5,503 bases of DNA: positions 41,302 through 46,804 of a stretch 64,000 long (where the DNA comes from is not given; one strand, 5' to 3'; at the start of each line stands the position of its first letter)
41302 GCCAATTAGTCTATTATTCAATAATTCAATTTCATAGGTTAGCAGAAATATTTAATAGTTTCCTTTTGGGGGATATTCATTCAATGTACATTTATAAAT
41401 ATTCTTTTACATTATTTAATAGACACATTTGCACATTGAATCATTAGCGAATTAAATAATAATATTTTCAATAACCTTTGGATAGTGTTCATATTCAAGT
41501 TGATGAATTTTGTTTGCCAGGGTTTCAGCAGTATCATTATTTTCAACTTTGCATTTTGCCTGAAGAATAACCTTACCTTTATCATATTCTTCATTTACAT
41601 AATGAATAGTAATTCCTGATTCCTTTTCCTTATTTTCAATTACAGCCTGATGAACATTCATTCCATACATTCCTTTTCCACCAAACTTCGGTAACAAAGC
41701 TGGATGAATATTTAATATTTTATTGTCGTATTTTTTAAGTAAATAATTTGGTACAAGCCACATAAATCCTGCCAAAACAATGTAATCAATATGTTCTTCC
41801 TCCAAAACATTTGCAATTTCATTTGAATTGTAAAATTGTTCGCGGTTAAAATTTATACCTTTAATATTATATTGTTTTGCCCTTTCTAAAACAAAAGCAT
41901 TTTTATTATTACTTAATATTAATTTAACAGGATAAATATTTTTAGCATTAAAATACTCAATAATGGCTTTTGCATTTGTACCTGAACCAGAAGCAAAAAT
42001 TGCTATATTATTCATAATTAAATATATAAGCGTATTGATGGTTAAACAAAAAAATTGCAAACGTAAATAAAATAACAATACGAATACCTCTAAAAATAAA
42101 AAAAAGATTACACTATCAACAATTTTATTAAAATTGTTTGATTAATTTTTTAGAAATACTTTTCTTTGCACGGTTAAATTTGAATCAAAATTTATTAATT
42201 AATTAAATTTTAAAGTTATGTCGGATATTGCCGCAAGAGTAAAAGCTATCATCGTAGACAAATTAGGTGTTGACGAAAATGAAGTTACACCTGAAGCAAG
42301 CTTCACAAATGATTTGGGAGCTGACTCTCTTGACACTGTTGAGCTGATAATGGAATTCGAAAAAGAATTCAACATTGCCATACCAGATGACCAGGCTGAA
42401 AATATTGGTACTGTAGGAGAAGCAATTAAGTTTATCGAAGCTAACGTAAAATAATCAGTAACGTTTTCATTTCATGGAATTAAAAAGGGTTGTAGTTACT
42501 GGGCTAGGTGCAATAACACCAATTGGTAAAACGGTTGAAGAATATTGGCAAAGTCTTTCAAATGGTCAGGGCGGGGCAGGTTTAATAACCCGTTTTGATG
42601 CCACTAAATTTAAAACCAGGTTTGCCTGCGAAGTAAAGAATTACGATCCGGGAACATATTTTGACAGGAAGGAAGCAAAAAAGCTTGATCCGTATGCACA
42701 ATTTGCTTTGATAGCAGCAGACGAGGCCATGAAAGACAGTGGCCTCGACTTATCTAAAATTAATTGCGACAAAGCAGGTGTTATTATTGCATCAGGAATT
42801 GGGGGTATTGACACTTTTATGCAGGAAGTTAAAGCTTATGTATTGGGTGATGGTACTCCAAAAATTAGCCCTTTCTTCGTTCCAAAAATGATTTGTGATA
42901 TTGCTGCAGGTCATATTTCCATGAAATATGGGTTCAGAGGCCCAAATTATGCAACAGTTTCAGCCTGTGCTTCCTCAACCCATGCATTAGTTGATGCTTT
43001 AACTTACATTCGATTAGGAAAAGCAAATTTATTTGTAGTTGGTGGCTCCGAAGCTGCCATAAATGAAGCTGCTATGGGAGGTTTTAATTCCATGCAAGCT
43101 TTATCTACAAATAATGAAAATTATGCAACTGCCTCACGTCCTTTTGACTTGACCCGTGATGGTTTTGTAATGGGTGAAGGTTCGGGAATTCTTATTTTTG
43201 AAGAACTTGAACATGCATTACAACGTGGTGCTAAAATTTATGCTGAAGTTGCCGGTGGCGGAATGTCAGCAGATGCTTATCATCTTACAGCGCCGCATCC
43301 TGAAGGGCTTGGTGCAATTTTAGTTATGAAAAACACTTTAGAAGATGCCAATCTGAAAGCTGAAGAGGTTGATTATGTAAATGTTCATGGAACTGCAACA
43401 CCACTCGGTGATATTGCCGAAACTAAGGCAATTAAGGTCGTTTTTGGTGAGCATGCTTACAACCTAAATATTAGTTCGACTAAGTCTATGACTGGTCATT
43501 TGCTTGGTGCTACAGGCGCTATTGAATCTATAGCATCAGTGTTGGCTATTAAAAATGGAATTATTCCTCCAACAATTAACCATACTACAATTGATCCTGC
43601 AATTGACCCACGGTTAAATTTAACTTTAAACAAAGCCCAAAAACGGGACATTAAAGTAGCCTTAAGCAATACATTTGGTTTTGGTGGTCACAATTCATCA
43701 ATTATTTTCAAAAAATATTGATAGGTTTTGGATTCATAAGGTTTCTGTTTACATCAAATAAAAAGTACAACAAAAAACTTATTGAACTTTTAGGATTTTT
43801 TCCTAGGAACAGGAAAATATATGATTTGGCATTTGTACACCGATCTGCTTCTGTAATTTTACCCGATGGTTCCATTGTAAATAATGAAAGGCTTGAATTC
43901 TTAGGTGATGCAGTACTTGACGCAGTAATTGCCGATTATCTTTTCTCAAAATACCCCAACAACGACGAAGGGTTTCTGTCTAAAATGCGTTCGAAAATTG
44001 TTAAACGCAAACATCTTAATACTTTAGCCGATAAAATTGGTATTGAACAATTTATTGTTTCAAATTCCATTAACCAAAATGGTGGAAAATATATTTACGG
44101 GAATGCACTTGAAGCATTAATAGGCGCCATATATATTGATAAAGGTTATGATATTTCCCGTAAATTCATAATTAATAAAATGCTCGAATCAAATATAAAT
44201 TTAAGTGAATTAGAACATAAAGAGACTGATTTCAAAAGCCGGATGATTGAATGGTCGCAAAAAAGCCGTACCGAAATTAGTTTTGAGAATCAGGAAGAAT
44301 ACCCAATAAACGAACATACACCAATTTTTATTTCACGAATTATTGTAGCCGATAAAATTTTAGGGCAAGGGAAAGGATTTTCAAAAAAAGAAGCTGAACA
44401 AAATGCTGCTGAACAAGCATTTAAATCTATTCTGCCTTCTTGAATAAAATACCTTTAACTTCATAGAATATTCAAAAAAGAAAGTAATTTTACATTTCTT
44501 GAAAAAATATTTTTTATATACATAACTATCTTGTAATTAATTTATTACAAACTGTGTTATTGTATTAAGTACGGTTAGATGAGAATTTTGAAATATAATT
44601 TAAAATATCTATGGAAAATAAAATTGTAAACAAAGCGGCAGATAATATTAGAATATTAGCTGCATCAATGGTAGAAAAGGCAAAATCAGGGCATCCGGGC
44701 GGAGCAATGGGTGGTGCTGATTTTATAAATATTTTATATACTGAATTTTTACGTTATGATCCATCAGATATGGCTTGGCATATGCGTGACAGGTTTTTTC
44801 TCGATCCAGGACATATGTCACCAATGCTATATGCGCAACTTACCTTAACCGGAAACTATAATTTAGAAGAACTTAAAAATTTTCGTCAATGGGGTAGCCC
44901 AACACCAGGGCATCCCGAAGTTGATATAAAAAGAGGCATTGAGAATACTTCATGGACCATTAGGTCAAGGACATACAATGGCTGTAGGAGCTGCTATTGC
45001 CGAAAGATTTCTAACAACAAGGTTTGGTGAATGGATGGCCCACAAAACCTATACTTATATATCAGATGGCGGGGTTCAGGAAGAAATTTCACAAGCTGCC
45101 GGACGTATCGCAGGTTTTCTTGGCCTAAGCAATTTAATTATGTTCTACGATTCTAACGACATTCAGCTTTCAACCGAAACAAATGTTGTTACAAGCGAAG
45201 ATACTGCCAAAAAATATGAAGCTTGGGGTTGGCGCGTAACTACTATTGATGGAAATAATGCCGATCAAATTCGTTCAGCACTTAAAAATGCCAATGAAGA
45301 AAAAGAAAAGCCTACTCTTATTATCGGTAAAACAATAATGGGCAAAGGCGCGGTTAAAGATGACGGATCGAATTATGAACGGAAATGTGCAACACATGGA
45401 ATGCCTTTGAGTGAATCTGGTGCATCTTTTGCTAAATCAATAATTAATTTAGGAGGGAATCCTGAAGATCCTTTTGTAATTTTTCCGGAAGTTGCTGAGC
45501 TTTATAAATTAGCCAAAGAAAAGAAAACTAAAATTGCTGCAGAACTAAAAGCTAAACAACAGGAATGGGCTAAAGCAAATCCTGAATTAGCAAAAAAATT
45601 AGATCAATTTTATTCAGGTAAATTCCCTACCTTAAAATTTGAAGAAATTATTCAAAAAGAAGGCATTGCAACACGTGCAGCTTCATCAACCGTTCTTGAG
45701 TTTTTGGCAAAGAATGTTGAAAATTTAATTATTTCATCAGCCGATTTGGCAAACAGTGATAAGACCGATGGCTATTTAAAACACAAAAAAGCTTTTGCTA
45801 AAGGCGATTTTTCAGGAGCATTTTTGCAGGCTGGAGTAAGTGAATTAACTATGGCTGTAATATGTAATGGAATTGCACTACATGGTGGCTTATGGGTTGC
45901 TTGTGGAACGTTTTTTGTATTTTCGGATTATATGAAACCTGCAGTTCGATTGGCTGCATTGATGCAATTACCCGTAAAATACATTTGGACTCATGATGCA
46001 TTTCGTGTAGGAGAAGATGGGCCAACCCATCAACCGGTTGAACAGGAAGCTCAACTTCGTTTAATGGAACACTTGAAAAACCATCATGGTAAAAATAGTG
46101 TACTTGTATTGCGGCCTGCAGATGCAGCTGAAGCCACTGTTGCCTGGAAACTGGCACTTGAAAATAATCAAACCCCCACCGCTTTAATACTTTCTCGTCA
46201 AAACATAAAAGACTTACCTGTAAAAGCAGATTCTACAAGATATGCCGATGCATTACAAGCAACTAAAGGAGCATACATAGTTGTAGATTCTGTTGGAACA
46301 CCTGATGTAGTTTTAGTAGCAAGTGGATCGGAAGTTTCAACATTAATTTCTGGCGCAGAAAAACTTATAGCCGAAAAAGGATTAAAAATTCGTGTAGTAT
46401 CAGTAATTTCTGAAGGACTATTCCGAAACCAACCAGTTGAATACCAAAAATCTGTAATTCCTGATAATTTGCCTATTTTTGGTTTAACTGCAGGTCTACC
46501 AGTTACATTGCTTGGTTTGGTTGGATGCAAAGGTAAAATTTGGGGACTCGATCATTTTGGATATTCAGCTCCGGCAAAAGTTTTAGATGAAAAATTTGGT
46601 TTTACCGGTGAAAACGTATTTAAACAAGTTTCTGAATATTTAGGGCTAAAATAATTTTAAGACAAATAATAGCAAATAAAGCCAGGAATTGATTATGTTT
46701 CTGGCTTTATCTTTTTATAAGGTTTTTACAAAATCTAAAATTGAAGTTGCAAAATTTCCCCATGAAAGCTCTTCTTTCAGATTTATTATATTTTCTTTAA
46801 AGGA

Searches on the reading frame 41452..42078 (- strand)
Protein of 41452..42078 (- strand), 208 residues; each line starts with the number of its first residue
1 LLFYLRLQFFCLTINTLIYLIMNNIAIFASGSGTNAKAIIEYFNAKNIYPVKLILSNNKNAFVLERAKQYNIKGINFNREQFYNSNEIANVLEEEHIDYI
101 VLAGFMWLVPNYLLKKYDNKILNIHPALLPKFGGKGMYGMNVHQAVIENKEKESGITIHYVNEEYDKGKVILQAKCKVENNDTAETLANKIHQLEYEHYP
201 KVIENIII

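Call 61: search_protein_families(library=pfam, proteins=[window:41452-42078:-], max_evalue=0.00001)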
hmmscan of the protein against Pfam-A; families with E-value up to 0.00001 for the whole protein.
window:41452-42078:- (208 aa): 1 family
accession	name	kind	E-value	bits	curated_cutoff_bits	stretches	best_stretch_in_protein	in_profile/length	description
PF00551.24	Formyl_trans_N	-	1.6e-45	155.5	26.1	1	24-203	2-181/181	Formyl transferase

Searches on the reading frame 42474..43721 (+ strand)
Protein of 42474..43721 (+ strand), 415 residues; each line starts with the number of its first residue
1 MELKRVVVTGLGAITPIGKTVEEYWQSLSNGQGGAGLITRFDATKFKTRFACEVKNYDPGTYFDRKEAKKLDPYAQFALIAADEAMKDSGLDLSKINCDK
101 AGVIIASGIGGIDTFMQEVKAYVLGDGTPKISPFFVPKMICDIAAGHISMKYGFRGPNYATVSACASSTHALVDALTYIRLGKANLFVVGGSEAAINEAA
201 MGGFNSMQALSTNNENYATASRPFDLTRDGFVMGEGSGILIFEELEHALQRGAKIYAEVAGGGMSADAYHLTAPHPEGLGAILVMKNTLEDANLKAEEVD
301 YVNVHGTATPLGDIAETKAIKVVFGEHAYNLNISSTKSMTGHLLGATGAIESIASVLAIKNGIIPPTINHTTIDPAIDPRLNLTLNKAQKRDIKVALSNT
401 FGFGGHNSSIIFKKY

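Call 61: search_protein_families(library=pfam, proteins=[window:42474-43721:+], max_evalue=0.00001)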
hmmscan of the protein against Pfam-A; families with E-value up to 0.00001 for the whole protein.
window:42474-43721:+ (415 aa): 2 families
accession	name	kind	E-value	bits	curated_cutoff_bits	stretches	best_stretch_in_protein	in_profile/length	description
PF00109.32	ketoacyl-synt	-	8.4e-54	183.3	20.8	1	4-248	2-252/252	Beta-ketoacyl synthase, N-terminal domain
PF02801.28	Ketoacyl-synt_C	-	4.2e-37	127.2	20.8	1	256-370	1-118/119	Beta-ketoacyl synthase, C-terminal domain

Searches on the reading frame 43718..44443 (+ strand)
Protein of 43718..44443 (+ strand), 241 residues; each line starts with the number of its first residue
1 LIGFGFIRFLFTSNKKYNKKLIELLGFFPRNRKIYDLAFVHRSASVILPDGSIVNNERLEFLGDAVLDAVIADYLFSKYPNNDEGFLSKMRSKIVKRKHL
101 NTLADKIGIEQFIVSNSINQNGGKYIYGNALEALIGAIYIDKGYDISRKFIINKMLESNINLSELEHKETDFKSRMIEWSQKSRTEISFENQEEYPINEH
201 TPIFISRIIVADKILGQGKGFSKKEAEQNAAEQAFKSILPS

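Call 61: search_protein_families(library=pfam, proteins=[window:43718-44443:+], max_evalue=0.00001)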
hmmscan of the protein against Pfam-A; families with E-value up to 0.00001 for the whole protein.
window:43718-44443:+ (241 aa): 4 families
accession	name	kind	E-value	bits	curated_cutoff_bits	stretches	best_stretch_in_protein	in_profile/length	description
PF14622.11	Ribonucleas_3_3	-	7.2e-28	97.8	35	1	32-157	2-126/128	Ribonuclease-III-like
PF00636.31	Ribonuclease_3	-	1.9e-25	90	27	1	57-143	1-102/102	Ribonuclease III domain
PF00035.32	dsrm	-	2.9e-12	47.4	23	1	173-236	2-64/66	Double-stranded RNA binding motif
PF22935.1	RM44_endonuclase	-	8.4e-07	29.6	27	1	51-138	54-139/139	Large ribosomal subunit protein mL44, endonuclease domain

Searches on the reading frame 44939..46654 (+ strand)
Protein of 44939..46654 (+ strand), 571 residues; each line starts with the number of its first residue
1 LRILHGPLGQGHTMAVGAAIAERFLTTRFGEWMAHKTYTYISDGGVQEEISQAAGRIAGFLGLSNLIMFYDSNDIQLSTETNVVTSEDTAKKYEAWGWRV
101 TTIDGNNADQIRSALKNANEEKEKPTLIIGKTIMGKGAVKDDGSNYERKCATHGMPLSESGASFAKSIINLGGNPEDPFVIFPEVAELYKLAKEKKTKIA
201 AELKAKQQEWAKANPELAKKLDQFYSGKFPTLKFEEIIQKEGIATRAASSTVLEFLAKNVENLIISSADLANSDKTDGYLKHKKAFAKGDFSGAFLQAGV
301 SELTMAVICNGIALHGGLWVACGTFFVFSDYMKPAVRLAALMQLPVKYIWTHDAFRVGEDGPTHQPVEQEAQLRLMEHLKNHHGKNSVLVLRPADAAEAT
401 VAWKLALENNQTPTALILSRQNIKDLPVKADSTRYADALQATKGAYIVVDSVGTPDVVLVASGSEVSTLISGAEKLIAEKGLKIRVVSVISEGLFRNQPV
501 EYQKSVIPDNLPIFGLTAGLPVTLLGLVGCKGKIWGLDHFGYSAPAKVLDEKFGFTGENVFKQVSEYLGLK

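Call 61: search_protein_families(library=pfam, proteins=[window:44939-46654:+], max_evalue=0.00001)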
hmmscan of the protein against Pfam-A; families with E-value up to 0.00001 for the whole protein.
window:44939-46654:+ (571 aa): 4 families
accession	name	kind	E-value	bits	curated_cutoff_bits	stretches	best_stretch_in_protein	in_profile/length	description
PF00456.26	Transketolase_N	-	3.4e-49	168.1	22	1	4-230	110-334/334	Transketolase, thiamine diphosphate binding domain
PF02779.29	Transket_pyr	-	1.9e-41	142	27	1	242-423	2-172/174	Transketolase, pyrimidine binding domain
PF22613.1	Transketolase_C_1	-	1.9e-29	102.6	27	1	444-556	1-113/113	Transketolase-like TK C-terminal domain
PF02780.25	Transketolase_C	-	4.1e-06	27.1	25.9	0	454-560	9-124/124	Transketolase, C-terminal domain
